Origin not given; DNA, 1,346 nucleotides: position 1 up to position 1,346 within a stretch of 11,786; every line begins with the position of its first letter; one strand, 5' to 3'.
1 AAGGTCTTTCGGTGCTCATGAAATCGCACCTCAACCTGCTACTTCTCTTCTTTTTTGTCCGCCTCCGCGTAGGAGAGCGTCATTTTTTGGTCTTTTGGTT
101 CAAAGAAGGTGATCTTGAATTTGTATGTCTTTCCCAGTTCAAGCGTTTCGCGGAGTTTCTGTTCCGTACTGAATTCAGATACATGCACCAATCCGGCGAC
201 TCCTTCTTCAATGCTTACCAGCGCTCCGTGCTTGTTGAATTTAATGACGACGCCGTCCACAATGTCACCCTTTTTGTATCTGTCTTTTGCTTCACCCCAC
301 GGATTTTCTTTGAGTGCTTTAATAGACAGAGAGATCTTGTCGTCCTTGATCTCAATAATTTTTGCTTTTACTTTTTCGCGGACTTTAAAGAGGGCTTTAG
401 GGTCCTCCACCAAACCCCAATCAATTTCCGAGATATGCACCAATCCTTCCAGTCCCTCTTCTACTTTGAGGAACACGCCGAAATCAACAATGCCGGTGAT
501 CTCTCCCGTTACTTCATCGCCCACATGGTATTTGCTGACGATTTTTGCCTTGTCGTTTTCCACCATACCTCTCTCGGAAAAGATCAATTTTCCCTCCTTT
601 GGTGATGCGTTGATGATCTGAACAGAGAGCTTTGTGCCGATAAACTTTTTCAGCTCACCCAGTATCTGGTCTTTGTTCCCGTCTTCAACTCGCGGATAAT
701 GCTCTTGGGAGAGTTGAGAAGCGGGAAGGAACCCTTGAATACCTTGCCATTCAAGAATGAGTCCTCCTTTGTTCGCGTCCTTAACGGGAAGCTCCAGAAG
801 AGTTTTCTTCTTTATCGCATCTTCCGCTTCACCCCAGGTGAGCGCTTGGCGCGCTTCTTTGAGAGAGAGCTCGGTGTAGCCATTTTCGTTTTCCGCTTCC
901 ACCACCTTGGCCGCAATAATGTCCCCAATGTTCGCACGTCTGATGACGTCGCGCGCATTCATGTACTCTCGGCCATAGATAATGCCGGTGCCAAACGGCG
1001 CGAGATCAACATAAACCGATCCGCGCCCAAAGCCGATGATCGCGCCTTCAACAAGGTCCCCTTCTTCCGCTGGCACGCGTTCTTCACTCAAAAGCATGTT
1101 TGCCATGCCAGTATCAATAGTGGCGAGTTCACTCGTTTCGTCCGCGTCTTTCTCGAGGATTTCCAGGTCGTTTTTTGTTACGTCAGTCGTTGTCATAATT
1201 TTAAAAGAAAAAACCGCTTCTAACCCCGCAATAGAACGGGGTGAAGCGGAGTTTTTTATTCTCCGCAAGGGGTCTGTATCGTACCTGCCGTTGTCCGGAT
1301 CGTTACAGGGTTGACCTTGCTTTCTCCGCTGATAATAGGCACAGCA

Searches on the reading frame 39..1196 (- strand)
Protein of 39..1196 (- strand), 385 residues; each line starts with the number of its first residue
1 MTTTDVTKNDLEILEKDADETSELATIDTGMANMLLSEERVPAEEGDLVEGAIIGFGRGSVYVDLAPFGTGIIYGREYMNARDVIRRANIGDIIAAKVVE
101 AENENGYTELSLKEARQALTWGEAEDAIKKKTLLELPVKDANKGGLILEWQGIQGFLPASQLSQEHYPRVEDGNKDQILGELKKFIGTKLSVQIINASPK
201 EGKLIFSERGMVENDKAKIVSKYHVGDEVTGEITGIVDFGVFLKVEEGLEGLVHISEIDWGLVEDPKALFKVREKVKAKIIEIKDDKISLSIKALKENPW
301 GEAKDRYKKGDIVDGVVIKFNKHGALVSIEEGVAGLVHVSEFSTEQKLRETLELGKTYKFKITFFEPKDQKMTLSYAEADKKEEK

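Call 8: search_protein_families(library=pfam, proteins=[window:39-1196:-])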
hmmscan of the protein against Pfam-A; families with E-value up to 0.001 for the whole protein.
window:39-1196:- (385 aa): 4 families
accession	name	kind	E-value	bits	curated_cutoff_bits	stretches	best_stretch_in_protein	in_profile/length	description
PF00575.29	S1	-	3.3e-41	140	22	2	223-293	2-74/74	S1 RNA binding domain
PF23459.1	S1_RRP5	-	2.8e-10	41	27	1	307-375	1-71/72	RRP5 S1 domain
PF21710.3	Spt6_S1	-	2e-08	34.8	27.5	0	301-379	8-89/91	Spt6, S1/OB domain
PF13509.12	S1_2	-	0.00012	22.5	21.8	0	226-259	2-35/61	S1 domain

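Call 10: find_related_loci(query=window:39-1196:-, collection=genome_contigs, flank=2500)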
Query window:39-1196:- (385 aa) in genome_contigs; peptide patterns used: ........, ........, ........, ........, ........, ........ (x = any residue, [..] = any of these).
600 stretches matched a pattern (row limit reached: there are more); 484 encode a relative of the query (tblastn E <= 1e-3); the best 80 are kept; 80 distinct loci.
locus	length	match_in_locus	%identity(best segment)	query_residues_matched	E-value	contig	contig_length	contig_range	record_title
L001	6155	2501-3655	90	1-385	0e+0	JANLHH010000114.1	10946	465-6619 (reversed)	MAG: Patescibacteria group bacterium isolate P6-12 k99_44913, whole genome shotgun sequence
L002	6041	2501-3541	72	31-378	9e-166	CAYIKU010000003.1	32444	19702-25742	MAG TPA_asm: uncultured Candidatus Saccharibacteria bacterium isolate ERP119705_co21_555 genome assembly, contig: NODE_1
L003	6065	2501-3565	71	23-378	5e-166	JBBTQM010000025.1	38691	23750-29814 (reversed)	MAG: Patescibacteria group bacterium isolate H43-bin055_1 H43_bin055_1_000000000025, whole genome shotgun sequence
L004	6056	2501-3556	70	26-377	1e-165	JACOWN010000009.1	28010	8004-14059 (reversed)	MAG: Parcubacteria group bacterium isolate NC_groundwater_127_Ag_B-0.1um_55_13 S3_GD2017_2_B1_scaffold_629, whole genome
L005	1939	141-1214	69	20-378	2e-177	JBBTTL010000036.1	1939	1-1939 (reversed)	MAG: Patescibacteria group bacterium isolate H52-bin127_1 H52_bin127_1_000000000036, whole genome shotgun sequence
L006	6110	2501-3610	69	12-379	1e-163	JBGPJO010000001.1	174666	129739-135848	MAG: Candidatus Paceibacteria bacterium isolate OBJ_0618_7090110_307 k141_5669620_length_174666_cov_16.5331, whole genom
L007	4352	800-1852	70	29-378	2e-165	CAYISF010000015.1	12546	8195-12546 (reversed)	MAG TPA_asm: uncultured Candidatus Saccharibacteria bacterium isolate ERP119705_co3_578 genome assembly, contig: NODE_60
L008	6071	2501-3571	68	19-376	6e-163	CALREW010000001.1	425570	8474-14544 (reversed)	MAG: Candidatus Nomurabacteria bacterium isolate Ike-100m-41 genome assembly, contig: Ike-100-c2, whole genome shotgun s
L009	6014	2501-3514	71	42-379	7e-163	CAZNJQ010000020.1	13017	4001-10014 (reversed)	MAG TPA_asm: uncultured Candidatus Saccharibacteria bacterium isolate ERP119705_co17_656 genome assembly, contig: NODE_6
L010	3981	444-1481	71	31-377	4e-165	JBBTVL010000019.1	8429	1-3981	MAG: Patescibacteria group bacterium isolate H51-bin144_1 H51_bin144_1_000000000019, whole genome shotgun sequence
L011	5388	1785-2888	65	16-383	1e-162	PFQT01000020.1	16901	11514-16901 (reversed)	MAG: Candidatus Yonathbacteria bacterium CG_4_8_14_3_um_filter_46_25 CG_4_8_14_3_um_filter_scaffold_1035_c, whole genome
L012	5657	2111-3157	69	28-377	8e-163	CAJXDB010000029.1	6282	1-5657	TPA_asm: uncultured bacterium isolate ERR599062_bin.104_MetaBAT_v2.12.1_MAG genome assembly, contig: NODE_12310_length_6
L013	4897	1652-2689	68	33-378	9e-165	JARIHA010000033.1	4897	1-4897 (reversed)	MAG: Candidatus Taylorbacteria bacterium isolate CullarsAll.DT.40 k141_222820, whole genome shotgun sequence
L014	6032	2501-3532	69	35-378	3e-161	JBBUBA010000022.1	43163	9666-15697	MAG: Patescibacteria group bacterium isolate H41-bin150_1 H41_bin150_1_000000000022, whole genome shotgun sequence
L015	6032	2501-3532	69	31-378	2e-161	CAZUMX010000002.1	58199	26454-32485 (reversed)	MAG TPA_asm: uncultured Candidatus Saccharibacteria bacterium isolate SRP278252_co2_168 genome assembly, contig: NODE_85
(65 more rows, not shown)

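Call 11: find_homologous_proteins(query=window:39-1196:-)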
Query window:39-1196:- (385 aa): 8000 proteins with E <= 0.001 among 8000 candidates; the best 120 are listed.
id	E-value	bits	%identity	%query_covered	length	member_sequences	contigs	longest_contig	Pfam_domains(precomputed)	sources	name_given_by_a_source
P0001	5.6e-245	830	100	100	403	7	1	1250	PF00575.30,PF23459.2,PF21710.4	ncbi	ncbi:MAG: S1 RNA-binding domain-containing protein, partial [Patescibacteria group bacterium]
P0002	2.0e-221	752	94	95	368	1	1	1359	PF00575.30,PF23459.2,PF13509.13,PF21710.4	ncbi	-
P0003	6.9e-220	747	90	100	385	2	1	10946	PF00575.30,PF23459.2,PF21710.4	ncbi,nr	ncbi:MAG: S1 RNA-binding domain-containing protein [Patescibacteria group bacterium]|nr:S1 RNA-bindi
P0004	2.6e-206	703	85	99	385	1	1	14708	PF21543.4,PF00575.30,PF23459.2,PF21710.4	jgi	-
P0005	1.2e-173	595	75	94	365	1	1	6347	PF21543.4,PF00575.30,PF23459.2,PF21710.4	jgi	-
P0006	3.6e-172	590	74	98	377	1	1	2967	PF21543.4,PF00575.30,PF23459.2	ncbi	ncbi:MAG: S1 RNA-binding domain-containing protein, partial [Patescibacteria group bacterium]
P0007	4.6e-172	590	76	91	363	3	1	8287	PF21543.4,PF00575.30,PF23459.2,PF21710.4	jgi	-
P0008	4.8e-172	590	74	98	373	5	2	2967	PF21543.4,PF00575.30,PF23459.2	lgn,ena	-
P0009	3.7e-171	587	73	98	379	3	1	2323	PF21543.4,PF00575.30,PF23459.2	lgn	-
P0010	5.4e-171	586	77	89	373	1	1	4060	PF21543.4,PF00575.30,PF23459.2,PF21710.4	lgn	-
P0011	1.3e-170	585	71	100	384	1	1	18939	PF21543.4,PF00575.30,PF23459.2,PF21710.4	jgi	jgi:small subunit ribosomal protein S1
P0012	5.6e-170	583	77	87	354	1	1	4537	PF21543.4,PF00575.30,PF23459.2,PF21710.4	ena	-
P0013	6.7e-170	583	74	93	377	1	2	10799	PF21543.4,PF00575.30,PF23459.2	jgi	-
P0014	7.5e-170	583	76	90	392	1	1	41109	PF21543.4,PF00575.30,PF23459.2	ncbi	-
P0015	7.7e-170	583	69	98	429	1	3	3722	PF00575.30,PF23459.2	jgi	-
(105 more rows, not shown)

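Call 14: find_encoding_contigs(protein=P0004, flank=2500, max_places=3)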
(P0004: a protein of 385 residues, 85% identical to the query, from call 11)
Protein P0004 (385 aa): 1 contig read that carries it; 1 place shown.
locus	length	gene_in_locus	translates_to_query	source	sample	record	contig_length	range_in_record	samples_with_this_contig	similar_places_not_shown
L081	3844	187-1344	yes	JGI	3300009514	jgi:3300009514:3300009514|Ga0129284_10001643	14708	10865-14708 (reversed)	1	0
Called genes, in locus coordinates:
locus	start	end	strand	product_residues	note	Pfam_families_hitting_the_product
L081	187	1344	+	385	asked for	PF21543:CvfB_2nd (faint), PF00575:S1 (weak), PF21710:Spt6_S1 (faint), PF00575:S1, PF23459:S1_RRP5 (weak)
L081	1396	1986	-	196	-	PF01195:Pept_tRNA_hydro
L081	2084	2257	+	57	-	-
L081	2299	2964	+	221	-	PF10502:Peptidase_S26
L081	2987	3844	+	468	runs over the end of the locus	PF13393:tRNA-synt_His, PF00587:tRNA-synt_2b, PF03129:HGTP_anticodon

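Call 15: find_encoding_contigs(protein=P0005, flank=2500, max_places=3)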
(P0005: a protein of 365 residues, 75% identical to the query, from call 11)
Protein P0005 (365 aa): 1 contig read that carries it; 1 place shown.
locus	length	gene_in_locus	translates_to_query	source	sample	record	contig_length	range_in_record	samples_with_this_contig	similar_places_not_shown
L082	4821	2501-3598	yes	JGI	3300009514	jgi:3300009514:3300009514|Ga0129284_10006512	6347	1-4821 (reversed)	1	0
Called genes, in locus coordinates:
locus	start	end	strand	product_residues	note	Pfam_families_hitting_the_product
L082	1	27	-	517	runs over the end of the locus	?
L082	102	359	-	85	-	-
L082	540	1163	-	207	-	PF13483:Lactamase_B_3, PF12706:Lactamase_B_2 (weak)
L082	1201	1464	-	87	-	PF01541:GIY-YIG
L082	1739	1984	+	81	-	PF02599:CsrA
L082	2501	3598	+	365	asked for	PF21543:CvfB_2nd (faint), PF21710:Spt6_S1 (faint), PF00575:S1, PF23459:S1_RRP5 (weak)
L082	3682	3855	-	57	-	-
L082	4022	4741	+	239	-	PF00520:Ion_trans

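Call 16: find_encoding_contigs(protein=P0007, flank=2500, max_places=3)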
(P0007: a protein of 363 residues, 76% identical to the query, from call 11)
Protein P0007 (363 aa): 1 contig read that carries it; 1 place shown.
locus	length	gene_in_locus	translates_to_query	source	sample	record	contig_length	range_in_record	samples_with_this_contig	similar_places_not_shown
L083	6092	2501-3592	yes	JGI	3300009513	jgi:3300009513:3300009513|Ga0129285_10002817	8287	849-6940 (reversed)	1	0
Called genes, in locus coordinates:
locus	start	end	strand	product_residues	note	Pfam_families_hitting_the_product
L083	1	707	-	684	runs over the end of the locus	?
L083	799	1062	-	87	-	-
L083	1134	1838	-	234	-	PF13483:Lactamase_B_3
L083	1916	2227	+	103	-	PF02599:CsrA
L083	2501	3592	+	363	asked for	PF21543:CvfB_2nd (faint), PF21710:Spt6_S1 (faint), PF23459:S1_RRP5 (faint), PF00575:S1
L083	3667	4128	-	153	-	-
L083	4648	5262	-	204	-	PF01195:Pept_tRNA_hydro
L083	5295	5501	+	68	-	-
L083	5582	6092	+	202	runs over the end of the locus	PF10502:Peptidase_S26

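Call 61: search_protein_families(library=ncbifam, proteins=[window:39-1196:-])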
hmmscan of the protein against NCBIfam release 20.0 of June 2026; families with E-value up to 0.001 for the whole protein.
window:39-1196:- (385 aa): 31 families (the best 25 are shown)
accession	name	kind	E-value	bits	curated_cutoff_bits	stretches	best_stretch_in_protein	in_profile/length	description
NF000907.0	PRK00087.1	equivalog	3.9e-72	243.4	624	1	23-383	280-639/671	bifunctional 4-hydroxy-3-methylbut-2-enyl diphosphate reductase/30S ribosomal protein S1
NF004952.0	PRK06299.1-2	equivalog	3.6e-70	236.9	524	1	16-375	17-372/580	30S ribosomal protein S1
NF005208.0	PRK06676.1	equivalog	1.1e-65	222.2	368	1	41-384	14-355/391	30S ribosomal protein S1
TIGR00717.1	rpsA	equivalog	4.1e-53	180.7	577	1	41-376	14-342/516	30S ribosomal protein S1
NF004953.0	PRK06299.1-3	equivalog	3.1e-51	174.3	720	1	22-376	22-368/580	30S ribosomal protein S1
NF010379.0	PRK13806.1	equivalog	1.7e-46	158.9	648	1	34-380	20-366/491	30S ribosomal protein S1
NF005911.0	PRK07899.1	equivalog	1.3e-45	156.1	691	1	44-345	34-329/486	30S ribosomal protein S1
NF004954.0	PRK06299.1-4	equivalog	7.6e-43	146.5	727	1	38-343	13-310/560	30S ribosomal protein S1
NF004955.0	PRK06299.1-5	equivalog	2.1e-39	135.2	878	1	40-347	22-321/566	30S ribosomal protein S1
NF040579.1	S1_dom_CvfD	subfamily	3.7e-39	133.5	117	2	223-302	1-80/113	CvfD/Ygs/GSP13 family RNA-binding post-transcriptional regulator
NF004956.0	PRK06299.1-6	equivalog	4.8e-38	131.1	711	2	187-385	334-531/554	30S ribosomal protein S1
NF005973.0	PRK08059.1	equivalog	1.9e-36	124.9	148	2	220-304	2-88/123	S1 domain-containing post-transcriptional regulator GSP13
NF004951.0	PRK06299.1-1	equivalog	3.3e-33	114.9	918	2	186-349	237-403/556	30S ribosomal protein S1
NF006363.0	PRK08582.1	equivalog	1.3e-28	100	171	2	224-308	4-89/140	S1 domain-containing RNA-binding protein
NF005639.0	PRK07400.1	equivalog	2.8e-26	92.1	460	2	83-301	74-273/318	30S ribosomal protein S1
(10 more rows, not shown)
